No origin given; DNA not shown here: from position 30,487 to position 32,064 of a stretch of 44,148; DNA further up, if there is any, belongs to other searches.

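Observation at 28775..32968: Compact three-gene module: sigma-r4/HARE-HTH protein, novel membrane protein, soluble T4CP-like ATPase with zinc ribbon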

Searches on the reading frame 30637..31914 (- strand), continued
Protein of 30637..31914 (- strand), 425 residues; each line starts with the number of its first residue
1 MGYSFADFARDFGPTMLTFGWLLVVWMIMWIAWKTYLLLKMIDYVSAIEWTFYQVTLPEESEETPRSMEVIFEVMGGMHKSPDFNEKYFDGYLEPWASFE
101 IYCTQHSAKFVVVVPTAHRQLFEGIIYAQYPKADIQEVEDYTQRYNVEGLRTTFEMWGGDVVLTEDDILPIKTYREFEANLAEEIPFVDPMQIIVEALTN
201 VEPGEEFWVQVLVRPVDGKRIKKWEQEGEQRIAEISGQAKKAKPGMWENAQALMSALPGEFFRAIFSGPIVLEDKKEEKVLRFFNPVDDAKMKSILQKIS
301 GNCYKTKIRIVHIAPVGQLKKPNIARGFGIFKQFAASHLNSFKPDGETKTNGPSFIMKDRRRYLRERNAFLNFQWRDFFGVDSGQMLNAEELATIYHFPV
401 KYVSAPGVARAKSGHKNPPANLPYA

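Call 27: fold_search(model_id=the predicted structure, library=pdb)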
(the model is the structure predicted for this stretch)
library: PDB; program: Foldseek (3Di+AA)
matches with E <= 10: 537; with E <= 0.001: 12
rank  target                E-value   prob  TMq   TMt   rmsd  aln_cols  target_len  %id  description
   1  8rtd_h                1.9e-05  1.00  0.35  0.33  11.8       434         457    8  Stalk-Arches-IMC structure from the fully-assembled R388 type IV secretion system determined by cryo-EM. (released 2024-06-19)
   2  7o43_A                3.3e-05  1.00  0.35  0.21  10.9       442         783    8  TrwK/VirB4unbound dimer complex from R388 type IV secretion system determined by cryo-EM. (released 2022-06-22)
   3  7o42_A                3.5e-05  1.00  0.36  0.18   9.8       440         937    8  TrwK/VirB4unbound trimer of dimers complex (with Hcp1) from the R388 type IV secretion system determined by cryo-EM. (released 2022-06-22)
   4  8rtd_V                3.7e-05  1.00  0.35  0.23  12.4       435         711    8  Stalk-Arches-IMC structure from the fully-assembled R388 type IV secretion system determined by cryo-EM. (released 2024-06-19)
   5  8rtd_P                5.0e-05  1.00  0.35  0.22  12.4       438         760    8  Stalk-Arches-IMC structure from the fully-assembled R388 type IV secretion system determined by cryo-EM. (released 2024-06-19)
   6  8rtb_B                5.3e-05  1.00  0.36  0.25  12.1       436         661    8  Extended inner membrane complex (IMC) protomer structure (TrwM/VirB3-TrwK/VirB4-TrwI/VirB6-TrwG/VirB8-TrwE/VirB10) fro (released 2024-06-19)
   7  7o43_B                5.6e-05  1.00  0.37  0.23   9.7       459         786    8  TrwK/VirB4unbound dimer complex from R388 type IV secretion system determined by cryo-EM. (released 2022-06-22)
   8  8rtd_g                6.2e-05  1.00  0.34  0.22   9.8       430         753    8  Stalk-Arches-IMC structure from the fully-assembled R388 type IV secretion system determined by cryo-EM. (released 2024-06-19)
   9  7o41_B                9.3e-05  1.00  0.35  0.24  11.5       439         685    9  Hexameric composite model of the Inner Membrane Complex (IMC) with the Arches from the fully-assembled R388 type IV se (released 2022-06-22)
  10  8rtb_A                9.3e-05  1.00  0.33  0.22  10.1       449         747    7  Extended inner membrane complex (IMC) protomer structure (TrwM/VirB3-TrwK/VirB4-TrwI/VirB6-TrwG/VirB8-TrwE/VirB10) fro (released 2024-06-19)
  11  8rtd_O                9.3e-05  1.00  0.33  0.20  10.1       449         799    7  Stalk-Arches-IMC structure from the fully-assembled R388 type IV secretion system determined by cryo-EM. (released 2024-06-19)
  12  8rtd_T                9.3e-05  1.00  0.33  0.20  10.1       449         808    7  Stalk-Arches-IMC structure from the fully-assembled R388 type IV secretion system determined by cryo-EM. (released 2024-06-19)
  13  7o41_A                1.6e-03  0.98  0.34  0.21  13.2       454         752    8  Hexameric composite model of the Inner Membrane Complex (IMC) with the Arches from the fully-assembled R388 type IV se (released 2022-06-22)
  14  2ipi_A                8.6e-03  0.93  0.25  0.23   9.4       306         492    7  Crystal Structure of Aclacinomycin Oxidoreductase (released 2007-01-23)
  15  4pzf_B                1.7e-02  0.38  0.22  0.20  14.6       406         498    8  Berberine bridge enzyme G164A variant, a reticuline dehydrogenase (released 2014-04-23)
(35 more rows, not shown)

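Call 37: search_protein_representatives(alignment_id=A1)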
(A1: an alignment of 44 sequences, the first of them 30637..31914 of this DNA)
Query: 44 sequences, 427 profile positions. Proteins with E-value up to 0.001 (for the whole library): 3488; up to 1e-10: 2304; up to 1e-30: 1107. The best 150 are listed.
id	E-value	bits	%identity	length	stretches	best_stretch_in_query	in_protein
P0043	6.1e-187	638.0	-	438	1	5-426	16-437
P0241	3.9e-141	487.1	-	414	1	10-426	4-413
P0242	2.0e-135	468.3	-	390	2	11-242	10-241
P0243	6.2e-134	463.3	-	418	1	13-426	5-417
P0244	1.2e-132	459.0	-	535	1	8-427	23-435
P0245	1.0e-131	456.1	-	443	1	10-427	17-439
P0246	1.9e-130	451.9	-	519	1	11-426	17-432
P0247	2.7e-129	448.0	-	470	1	15-425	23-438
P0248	2.8e-129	448.0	-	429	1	7-426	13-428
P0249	5.8e-128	443.6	-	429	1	9-426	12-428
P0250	4.8e-127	440.6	-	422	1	13-426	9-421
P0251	7.1e-127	440.1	-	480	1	13-426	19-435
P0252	9.5e-127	439.6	-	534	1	8-426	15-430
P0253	2.7e-126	438.2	-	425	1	1-426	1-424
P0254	5.5e-126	437.1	-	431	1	10-427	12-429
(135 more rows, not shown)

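Call 44: search_protein_families(library=pfam, alignment_id=A1, max_evalue=10)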
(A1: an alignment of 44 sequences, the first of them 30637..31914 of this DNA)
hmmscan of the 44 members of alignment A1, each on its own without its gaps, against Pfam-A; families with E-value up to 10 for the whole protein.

A. member 1, window:30637-31914:- (425 aa): 0 families

B. families by the number of members that match (of 44 scanned): 11 families
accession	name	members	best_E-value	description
PF18746.6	aGPT-Pplase3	2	0.0063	Alpha-glutamyl/putrescinyl thymine pyrophosphorylase clade 3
PF14480.11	DNA_pol3_a_NI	2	0.014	DNA polymerase III polC-type N-terminus I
PF12029.13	DUF3516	2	0.061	Domain of unknown function (DUF3516)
PF14813.11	NADH_B2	2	0.22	NADH dehydrogenase 1 beta subcomplex subunit 2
PF21741.2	DUF6867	1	0.00012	Domain of unknown function (DUF6867)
PF24456.1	RHD_RETREG1-3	1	0.036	RETREG1-3/ARL6IP-like, N-terminal reticulon-homology domain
PF05620.16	TMEM208_SND2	1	0.1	SRP-independent targeting protein 2/TMEM208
PF22916.2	UTP25_NTPase-like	1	0.12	UTP25, NTP hydrolase-like domain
PF10432.14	bact-PGI_C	1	0.23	Bacterial phospho-glucose isomerase C-terminal SIS domain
PF06780.16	Erp_C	1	1.8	Erp protein C-terminus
PF15202.11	Adipogenin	1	3.6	Adipogenin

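Call 49: search_protein_families(library=pfam, proteins=[L057:7487-9268:+, L084:8057-11653:+, L084:7453-7863:+, L036:7120-8007:+, L066:2628-3602:+, L009:4784-5173:+, L018:1806-2204:+, L023:4392-5507:+, L030:9165-9740:+, L062:8-1876:+], max_evalue=0.01)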
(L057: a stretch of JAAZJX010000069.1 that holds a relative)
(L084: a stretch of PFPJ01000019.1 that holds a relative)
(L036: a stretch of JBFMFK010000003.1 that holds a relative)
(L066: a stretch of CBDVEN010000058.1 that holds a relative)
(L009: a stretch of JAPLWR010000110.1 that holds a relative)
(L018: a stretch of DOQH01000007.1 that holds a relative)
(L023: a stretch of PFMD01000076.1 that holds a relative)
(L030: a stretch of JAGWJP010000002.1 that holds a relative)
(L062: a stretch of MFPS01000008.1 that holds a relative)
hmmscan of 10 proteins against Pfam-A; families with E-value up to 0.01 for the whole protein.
L057:7487-9268:+ (593 aa): 7 families
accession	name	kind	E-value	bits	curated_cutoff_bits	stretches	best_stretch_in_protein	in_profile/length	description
PF08275.17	DNAG_N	-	5.5e-37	127.1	26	1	118-253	1-128/128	DNA primase catalytic core, N-terminal domain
PF01807.25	Zn_ribbon_DnaG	-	5.4e-35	119.6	24.9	1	3-94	4-95/98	CHC2 zinc finger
PF13155.12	Toprim_2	-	1.5e-26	93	22.1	1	263-350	1-88/88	Toprim-like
PF13662.12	Toprim_4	-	1.2e-18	67.5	25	1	261-336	2-84/85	Toprim domain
PF01751.28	Toprim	-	3.5e-14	53.2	23.1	1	262-338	2-96/96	Toprim domain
PF10410.14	DnaB_bind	-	3.2e-07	31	20.6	1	368-421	1-54/56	DnaB-helicase binding domain of primase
PF13362.12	Toprim_3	-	9.9e-06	26.4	27.2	1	262-351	2-90/95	Toprim domain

L084:8057-11653:+ (1198 aa): 4 families
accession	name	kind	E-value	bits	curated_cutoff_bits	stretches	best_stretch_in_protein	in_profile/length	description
PF12810.13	ALK_LTK_GRD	-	1e-18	68.6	24.5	1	251-424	13-212/243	ALK/LTK, Glycine-rich domain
PF00041.27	fn3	-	5.1e-11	43.1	25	2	741-810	2-73/84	Fibronectin type III domain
PF25788.1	Ig_Rha78A_N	-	0.00019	22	27.4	0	693-734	58-98/105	Rha78A-like, N-terminal immunoglobulin domain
PF10179.15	NDNF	-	0.00078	19.9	27.3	0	697-732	87-121/127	Neuron-derived neurotrophic factor, first Fn(III) domain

L084:7453-7863:+ (136 aa): 0 families

L036:7120-8007:+ (295 aa): 1 family
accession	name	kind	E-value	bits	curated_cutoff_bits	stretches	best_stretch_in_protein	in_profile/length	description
PF02618.21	YceG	-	5.2e-62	210.2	32.4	2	40-231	2-193/275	YceG-like family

L066:2628-3602:+ (324 aa): 3 families
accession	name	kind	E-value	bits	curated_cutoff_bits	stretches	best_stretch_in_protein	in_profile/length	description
PF07501.17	G5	-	8e-18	64.9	23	1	162-234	3-75/75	G5 domain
PF03990.20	DUF348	-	3.1e-15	56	24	2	104-144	1-41/41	G5-linked-Ubiquitin-like domain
PF03330.24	DPBB_1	-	4.4e-14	52.9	28.8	1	241-320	2-83/83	Lytic transglycolase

L009:4784-5173:+ (129 aa): 0 families

L018:1806-2204:+ (132 aa): 0 families

L023:4392-5507:+ (371 aa): 6 families
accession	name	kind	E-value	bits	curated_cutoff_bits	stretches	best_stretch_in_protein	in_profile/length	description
PF03054.22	tRNA_Me_trans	-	1.2e-81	273.7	20.6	1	11-218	2-201/202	tRNA methyl transferase HUP domain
PF20258.4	tRNA_Me_trans_C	-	1.4e-23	83.4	20.6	1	296-370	2-77/77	Aminomethyltransferase beta-barrel domain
PF20259.3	tRNA_Me_trans_M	-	2.9e-21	75.2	27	1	223-286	1-66/66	tRNA methyl transferase PRC-barrel domain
PF02568.20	ThiI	-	0.00014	21.9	20.5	1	11-45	5-39/197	Thiamine biosynthesis protein (ThiI)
PF06508.19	QueC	-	0.0019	18.2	22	0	13-39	3-29/210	Queuosine biosynthesis protein QueC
PF02540.23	NAD_synthase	-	0.0037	16.9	21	0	10-41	19-52/242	NAD synthase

L030:9165-9740:+ (191 aa): 3 families
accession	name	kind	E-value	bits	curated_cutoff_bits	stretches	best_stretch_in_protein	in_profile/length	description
PF09285.17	Elong-fact-P_C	-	9.1e-25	86.6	25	1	130-185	1-56/56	Elongation factor P, C-terminal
PF08207.18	EFP_N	-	1.3e-17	63.9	23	1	4-60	2-58/58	Elongation factor P (EF-P) KOW-like domain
PF01132.26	EFP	-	0.00031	21.1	27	1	68-121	1-53/54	Elongation factor P (EF-P) OB domain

L062:8-1876:+ (622 aa): 5 families
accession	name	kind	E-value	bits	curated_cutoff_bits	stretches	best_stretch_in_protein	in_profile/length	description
PF21090.3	P-loop_SecA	-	5.2e-77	258.5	27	2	144-245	3-104/205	SecA P-loop domain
PF07516.18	SecA_SW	-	5.8e-60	203.2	26.7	1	322-558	1-199/200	SecA Wing and Scaffold domain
PF01043.26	SecA_PP_bind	-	2.9e-31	108.7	23.5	1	2-83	29-110/110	SecA preprotein cross-linking domain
PF07517.20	SecA_DEAD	-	8.2e-18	65.1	24.6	1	76-126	239-289/290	SecA DEAD-like domain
PF02810.21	SEC-C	-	2.3e-09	37.3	20.4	1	604-621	1-18/19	SEC-C motif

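Call 50: search_solved_structures(query=A1, max_evalue=10, show_alignments=2)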
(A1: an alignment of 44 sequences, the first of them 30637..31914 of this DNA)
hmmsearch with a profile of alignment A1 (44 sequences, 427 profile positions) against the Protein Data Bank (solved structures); distinct sequences matched with E-value up to 10: 1.
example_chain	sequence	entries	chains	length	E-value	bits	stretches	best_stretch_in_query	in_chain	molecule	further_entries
6iqe_A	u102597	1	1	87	0.34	12.8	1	201-250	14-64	Prohibitin-2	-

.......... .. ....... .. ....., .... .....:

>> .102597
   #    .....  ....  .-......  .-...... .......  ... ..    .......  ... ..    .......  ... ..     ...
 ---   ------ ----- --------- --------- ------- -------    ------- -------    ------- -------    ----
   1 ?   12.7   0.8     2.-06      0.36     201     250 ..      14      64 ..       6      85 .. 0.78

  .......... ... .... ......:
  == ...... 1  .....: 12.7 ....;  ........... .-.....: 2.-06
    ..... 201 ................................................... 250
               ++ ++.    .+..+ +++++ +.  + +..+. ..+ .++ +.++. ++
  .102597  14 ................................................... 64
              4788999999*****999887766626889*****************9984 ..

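Call 51: search_protein_families(library=padloc, proteins=[window:30637-31914:-], max_evalue=0.01)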
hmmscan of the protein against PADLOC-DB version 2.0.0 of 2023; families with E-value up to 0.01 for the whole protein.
window:30637-31914:- (425 aa): 0 families

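Call 52: find_related_loci(query=A1, collection=viral_contigs, flank=6000)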
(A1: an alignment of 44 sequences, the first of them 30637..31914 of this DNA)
Query A1 (425 aa) in viral_contigs; peptide patterns used: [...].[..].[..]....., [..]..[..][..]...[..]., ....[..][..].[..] (x = any residue, [..] = any of these).
143 stretches matched a pattern; 1 encode a relative of the query (tblastn E <= 1e-3); 1 distinct loci.
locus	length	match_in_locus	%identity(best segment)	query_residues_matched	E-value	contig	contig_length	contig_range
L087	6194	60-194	43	378-423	4e-6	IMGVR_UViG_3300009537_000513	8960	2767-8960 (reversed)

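Call 56: fold_search(model_id=the predicted structure, library=viral)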
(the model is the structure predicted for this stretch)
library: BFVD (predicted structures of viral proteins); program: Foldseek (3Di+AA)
matches with E <= 10: 466; with E <= 0.001: 6
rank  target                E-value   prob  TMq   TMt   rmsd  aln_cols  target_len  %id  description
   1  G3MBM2                3.0e-18  1.00  0.47  0.25  10.8       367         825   15  Gp156 [Bacillus phage G]
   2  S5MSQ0                1.5e-16  1.00  0.55  0.27  11.1       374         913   14  Lipid A export ATP-binding/permease protein Msb [Bacillus phage JL]
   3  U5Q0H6                6.3e-13  1.00  0.50  0.40   8.4       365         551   11  Uncharacterized protein [Bacillus phage Slash]
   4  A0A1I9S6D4            5.3e-10  1.00  0.41  0.51  11.8       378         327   14  (no name in the UniProt tables at hand)
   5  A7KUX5                2.1e-09  1.00  0.36  0.21  11.6       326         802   13  (no name in the UniProt tables at hand)
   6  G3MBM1                1.9e-06  1.00  0.38  0.31  10.5       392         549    7  Gp155 [Bacillus phage G]
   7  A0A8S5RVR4            3.2e-03  0.97  0.35  0.34   9.6       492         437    6  Component of type IV transporter system [Siphoviridae sp. ctHip2]
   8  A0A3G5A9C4            7.6e-02  0.44  0.25  0.20  14.0       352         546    7  FAD-binding oxidoreductase [Hyperionvirus sp.]
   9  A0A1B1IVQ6            9.6e-02  0.57  0.14  0.36   7.3       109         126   11  (no name in the UniProt tables at hand)
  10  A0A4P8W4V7            1.6e-01  0.15  0.15  0.20  20.5       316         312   11  (no name in the UniProt tables at hand)
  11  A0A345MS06            1.7e-01  0.20  0.12  0.12   8.8       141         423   10  (no name in the UniProt tables at hand)
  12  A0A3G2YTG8            1.8e-01  0.14  0.12  0.18  23.0       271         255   10  (no name in the UniProt tables at hand)
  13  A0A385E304            1.9e-01  0.15  0.13  0.19  18.2       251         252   11  (no name in the UniProt tables at hand)
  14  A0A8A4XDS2            2.2e-01  0.66  0.16  0.10   5.8       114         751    8  Nonstructural protein [Phylloscopus proregulus Ichthamaparvovirus]
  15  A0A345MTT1            2.2e-01  0.28  0.14  0.26  15.1       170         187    8  (no name in the UniProt tables at hand)
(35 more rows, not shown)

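Call 99: search_protein_families(library=phrogs, proteins=[window:30637-31914:-], max_evalue=0.001)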
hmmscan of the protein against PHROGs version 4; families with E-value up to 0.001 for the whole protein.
window:30637-31914:- (425 aa): 1 family
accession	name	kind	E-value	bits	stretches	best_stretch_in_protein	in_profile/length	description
phrog_5156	-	unknown function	9.6e-07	28.2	1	92-313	74-286/824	-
